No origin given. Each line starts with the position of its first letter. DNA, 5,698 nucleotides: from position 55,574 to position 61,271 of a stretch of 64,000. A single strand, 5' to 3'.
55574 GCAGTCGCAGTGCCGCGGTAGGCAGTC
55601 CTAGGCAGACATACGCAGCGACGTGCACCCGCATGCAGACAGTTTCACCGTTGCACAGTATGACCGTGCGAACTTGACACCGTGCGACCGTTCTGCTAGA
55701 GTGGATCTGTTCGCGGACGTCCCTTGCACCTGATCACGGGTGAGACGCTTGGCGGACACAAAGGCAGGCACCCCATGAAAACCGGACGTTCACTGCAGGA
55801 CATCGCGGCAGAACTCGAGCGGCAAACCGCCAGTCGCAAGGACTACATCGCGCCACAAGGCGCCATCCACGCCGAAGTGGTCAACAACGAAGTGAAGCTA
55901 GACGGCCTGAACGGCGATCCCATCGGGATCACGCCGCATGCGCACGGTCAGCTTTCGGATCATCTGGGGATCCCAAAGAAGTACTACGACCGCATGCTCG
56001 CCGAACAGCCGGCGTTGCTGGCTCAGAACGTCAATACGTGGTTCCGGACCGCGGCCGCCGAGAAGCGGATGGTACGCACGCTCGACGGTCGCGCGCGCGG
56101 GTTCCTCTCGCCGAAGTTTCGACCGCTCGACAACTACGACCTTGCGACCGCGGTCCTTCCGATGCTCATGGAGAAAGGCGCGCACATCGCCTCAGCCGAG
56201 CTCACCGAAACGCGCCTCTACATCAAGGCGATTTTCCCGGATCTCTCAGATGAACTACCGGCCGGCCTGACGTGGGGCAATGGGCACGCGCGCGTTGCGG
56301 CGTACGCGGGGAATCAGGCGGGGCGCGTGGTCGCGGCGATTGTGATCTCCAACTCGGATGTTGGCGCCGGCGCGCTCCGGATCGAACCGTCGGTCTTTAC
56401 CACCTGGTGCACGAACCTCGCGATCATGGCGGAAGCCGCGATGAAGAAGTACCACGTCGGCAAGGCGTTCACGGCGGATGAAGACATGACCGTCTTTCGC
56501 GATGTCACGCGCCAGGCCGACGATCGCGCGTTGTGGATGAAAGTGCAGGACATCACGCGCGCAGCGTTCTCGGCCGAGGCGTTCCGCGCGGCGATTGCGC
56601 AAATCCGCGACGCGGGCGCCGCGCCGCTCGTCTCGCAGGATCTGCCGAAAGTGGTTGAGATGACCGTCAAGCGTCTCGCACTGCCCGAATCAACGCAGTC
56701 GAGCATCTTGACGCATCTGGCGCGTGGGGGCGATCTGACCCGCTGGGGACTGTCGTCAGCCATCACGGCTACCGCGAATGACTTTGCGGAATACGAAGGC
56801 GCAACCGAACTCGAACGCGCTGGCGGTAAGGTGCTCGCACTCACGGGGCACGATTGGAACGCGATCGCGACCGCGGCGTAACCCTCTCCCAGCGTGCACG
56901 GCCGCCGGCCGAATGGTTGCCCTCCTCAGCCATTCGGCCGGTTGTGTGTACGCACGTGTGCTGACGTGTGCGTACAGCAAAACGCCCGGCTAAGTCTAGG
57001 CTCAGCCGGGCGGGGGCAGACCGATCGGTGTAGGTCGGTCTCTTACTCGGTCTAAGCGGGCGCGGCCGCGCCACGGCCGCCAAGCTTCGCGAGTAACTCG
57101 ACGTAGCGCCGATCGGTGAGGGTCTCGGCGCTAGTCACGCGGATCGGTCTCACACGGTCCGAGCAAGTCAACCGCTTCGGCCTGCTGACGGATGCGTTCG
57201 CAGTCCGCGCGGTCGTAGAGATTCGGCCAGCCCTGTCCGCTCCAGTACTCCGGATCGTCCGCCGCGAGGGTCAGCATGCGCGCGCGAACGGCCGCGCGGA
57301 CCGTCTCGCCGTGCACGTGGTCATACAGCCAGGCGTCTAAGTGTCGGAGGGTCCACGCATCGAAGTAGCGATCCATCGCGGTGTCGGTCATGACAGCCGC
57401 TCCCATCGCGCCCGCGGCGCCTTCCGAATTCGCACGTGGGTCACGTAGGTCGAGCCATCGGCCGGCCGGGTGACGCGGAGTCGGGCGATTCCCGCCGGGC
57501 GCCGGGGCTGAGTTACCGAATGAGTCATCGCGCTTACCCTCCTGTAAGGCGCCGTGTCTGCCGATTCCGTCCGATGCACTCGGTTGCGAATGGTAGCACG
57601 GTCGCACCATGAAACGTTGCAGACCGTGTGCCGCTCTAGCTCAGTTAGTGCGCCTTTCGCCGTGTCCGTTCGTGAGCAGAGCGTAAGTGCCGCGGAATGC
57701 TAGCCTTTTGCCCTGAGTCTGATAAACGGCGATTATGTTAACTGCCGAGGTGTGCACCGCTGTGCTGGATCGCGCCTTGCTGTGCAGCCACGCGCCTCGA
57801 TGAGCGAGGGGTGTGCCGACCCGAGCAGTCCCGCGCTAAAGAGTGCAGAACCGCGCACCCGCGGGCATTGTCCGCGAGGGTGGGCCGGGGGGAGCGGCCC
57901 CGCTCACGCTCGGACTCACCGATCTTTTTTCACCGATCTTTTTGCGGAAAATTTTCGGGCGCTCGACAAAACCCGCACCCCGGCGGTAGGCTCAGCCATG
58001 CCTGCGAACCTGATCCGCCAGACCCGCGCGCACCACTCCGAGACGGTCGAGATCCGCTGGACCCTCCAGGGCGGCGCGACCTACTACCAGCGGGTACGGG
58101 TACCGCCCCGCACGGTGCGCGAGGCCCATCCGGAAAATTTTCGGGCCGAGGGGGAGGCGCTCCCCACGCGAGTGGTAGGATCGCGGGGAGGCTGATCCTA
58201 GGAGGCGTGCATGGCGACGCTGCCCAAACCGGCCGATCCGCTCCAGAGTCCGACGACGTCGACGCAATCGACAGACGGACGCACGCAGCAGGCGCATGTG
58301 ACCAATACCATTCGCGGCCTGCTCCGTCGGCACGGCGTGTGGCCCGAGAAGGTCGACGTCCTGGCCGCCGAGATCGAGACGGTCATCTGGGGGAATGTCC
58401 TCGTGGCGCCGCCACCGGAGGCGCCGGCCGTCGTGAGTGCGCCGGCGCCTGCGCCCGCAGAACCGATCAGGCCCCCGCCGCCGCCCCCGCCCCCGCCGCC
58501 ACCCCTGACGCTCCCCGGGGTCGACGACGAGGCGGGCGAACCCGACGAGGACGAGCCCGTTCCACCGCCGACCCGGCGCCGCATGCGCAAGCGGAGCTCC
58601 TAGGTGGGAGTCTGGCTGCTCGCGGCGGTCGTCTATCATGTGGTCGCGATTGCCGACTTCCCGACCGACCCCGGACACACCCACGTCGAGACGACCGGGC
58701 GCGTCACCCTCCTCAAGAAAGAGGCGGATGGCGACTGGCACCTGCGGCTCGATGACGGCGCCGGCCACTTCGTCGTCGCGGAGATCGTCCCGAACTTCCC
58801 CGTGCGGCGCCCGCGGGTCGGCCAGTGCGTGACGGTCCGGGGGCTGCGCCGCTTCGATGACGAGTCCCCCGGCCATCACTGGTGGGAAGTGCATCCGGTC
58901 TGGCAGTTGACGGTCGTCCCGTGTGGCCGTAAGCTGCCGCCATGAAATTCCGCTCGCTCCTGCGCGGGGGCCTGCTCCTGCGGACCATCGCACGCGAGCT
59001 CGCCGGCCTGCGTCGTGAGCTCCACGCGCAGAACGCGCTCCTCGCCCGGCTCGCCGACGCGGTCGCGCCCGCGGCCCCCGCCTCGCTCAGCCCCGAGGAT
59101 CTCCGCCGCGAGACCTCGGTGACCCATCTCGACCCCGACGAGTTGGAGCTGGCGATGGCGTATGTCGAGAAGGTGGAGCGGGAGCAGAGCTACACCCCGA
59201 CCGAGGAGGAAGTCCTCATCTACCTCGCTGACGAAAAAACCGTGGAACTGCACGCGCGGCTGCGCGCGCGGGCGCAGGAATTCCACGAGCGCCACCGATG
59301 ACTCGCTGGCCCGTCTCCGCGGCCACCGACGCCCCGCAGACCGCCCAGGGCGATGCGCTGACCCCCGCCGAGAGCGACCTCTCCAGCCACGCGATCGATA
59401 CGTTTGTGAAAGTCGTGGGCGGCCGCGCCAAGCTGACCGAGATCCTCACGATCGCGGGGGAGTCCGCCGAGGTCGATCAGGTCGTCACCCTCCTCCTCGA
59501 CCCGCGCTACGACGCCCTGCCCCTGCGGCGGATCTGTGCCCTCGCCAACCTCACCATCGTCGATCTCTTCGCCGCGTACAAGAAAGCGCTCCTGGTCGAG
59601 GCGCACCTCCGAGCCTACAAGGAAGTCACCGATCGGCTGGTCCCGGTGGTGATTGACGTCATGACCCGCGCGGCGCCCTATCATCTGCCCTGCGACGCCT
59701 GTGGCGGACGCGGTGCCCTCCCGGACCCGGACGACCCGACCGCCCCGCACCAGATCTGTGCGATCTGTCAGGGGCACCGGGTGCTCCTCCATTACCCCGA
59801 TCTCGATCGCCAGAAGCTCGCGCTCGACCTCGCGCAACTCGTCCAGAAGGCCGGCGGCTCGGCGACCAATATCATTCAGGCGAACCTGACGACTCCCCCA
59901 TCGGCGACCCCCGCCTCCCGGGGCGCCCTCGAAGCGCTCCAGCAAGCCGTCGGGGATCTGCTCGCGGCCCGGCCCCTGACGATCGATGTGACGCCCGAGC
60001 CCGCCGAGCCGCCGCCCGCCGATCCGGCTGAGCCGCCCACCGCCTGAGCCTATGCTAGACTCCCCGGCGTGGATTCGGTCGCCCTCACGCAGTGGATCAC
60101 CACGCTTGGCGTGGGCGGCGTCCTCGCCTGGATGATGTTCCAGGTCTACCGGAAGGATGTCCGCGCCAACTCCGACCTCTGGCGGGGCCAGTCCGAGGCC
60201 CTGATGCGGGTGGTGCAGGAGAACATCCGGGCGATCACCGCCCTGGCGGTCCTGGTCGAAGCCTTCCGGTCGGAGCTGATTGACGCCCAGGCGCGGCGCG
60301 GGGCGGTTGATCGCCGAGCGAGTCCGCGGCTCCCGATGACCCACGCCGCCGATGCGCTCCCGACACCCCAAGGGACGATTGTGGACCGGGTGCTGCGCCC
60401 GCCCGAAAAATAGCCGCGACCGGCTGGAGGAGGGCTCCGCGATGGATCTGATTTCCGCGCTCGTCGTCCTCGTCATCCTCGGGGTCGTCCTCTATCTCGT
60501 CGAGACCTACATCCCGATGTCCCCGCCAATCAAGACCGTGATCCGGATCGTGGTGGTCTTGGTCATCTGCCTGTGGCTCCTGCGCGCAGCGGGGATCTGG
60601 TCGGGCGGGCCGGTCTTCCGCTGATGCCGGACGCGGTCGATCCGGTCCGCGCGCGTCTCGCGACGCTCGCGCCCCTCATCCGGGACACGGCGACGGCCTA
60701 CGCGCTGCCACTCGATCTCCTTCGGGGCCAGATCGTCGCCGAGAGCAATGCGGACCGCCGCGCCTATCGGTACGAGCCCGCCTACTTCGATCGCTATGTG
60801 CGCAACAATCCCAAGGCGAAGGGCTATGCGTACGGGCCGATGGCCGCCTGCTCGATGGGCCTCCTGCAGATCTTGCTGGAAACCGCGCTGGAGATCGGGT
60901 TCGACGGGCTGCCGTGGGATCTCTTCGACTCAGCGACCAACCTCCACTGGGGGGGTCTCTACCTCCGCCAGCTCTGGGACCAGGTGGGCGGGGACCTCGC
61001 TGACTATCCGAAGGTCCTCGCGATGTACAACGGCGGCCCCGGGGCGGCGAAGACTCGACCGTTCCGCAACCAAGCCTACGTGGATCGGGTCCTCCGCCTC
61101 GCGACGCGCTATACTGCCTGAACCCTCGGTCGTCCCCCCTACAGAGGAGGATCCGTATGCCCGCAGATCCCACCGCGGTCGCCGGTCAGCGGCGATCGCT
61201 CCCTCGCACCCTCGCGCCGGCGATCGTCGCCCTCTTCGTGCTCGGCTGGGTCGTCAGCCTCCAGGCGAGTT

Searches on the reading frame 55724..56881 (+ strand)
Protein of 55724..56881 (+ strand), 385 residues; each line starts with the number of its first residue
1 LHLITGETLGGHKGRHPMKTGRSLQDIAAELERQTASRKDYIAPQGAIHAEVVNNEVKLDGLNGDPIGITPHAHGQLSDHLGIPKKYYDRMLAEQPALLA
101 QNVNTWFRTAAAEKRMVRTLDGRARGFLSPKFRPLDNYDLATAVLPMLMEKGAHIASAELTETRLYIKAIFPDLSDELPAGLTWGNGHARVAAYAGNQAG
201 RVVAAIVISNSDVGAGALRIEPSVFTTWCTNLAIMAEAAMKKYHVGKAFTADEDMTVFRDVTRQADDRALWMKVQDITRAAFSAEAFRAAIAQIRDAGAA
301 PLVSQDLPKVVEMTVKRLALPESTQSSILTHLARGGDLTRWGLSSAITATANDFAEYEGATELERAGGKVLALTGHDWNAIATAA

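Call 29: search_protein_families(library=pfam, proteins=[window:55724-56881:+], max_evalue=0.01)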
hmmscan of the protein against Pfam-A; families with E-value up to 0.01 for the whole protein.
window:55724-56881:+ (385 aa): 0 families

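Call 70: search_protein_families(library=phrogs, proteins=[window:55724-56881:+], max_evalue=0.01)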
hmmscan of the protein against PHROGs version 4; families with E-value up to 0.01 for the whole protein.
window:55724-56881:+ (385 aa): 2 families
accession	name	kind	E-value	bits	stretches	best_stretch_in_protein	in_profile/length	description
phrog_1362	-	unknown function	1.7e-46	160.1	1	27-374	29-386/391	-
phrog_1221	-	unknown function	0.0045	17.1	0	201-259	159-219/355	-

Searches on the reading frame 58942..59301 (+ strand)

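Call 58: search_protein_families(library=pfam, proteins=[window:58942-59301:+], max_evalue=1)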
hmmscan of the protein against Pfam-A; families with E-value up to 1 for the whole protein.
window:58942-59301:+ (119 aa): 1 family
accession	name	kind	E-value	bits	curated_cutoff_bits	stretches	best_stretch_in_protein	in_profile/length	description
PF00934.25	PE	-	0.15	12.8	22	1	13-45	8-40/91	PE family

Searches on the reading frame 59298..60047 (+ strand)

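Call 30: search_protein_families(library=phrogs, proteins=[window:59298-60047:+], max_evalue=0.001)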
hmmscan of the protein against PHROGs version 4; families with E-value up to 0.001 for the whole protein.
window:59298-60047:+ (249 aa): 0 families

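Call 58: search_protein_families(library=pfam, proteins=[window:59298-60047:+], max_evalue=1)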
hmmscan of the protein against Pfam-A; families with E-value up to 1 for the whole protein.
window:59298-60047:+ (249 aa): 2 families
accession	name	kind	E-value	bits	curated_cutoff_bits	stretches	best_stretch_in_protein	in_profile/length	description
PF08273.17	Zn_Ribbon_Prim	-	0.0049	17.6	23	1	128-159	2-33/37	Zinc-binding domain of primase-helicase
PF15777.11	Anti-TRAP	-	0.15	12.5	32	1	131-164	12-43/59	Tryptophan RNA-binding attenuator protein inhibitory protein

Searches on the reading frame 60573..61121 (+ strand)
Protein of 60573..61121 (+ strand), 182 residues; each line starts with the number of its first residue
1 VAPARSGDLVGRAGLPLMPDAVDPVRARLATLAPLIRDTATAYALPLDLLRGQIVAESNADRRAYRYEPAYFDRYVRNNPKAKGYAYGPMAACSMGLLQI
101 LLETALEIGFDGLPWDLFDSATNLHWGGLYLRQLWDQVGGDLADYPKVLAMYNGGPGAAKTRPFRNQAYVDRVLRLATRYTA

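Call 58: search_protein_families(library=pfam, proteins=[window:60573-61121:+], max_evalue=1)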
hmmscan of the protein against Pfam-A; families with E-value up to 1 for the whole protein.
window:60573-61121:+ (182 aa): 1 family
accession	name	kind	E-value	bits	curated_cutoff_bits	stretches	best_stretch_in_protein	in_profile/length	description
PF01464.25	SLT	-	1.7e-08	34.5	21.3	1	35-161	2-103/117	Transglycosylase SLT domain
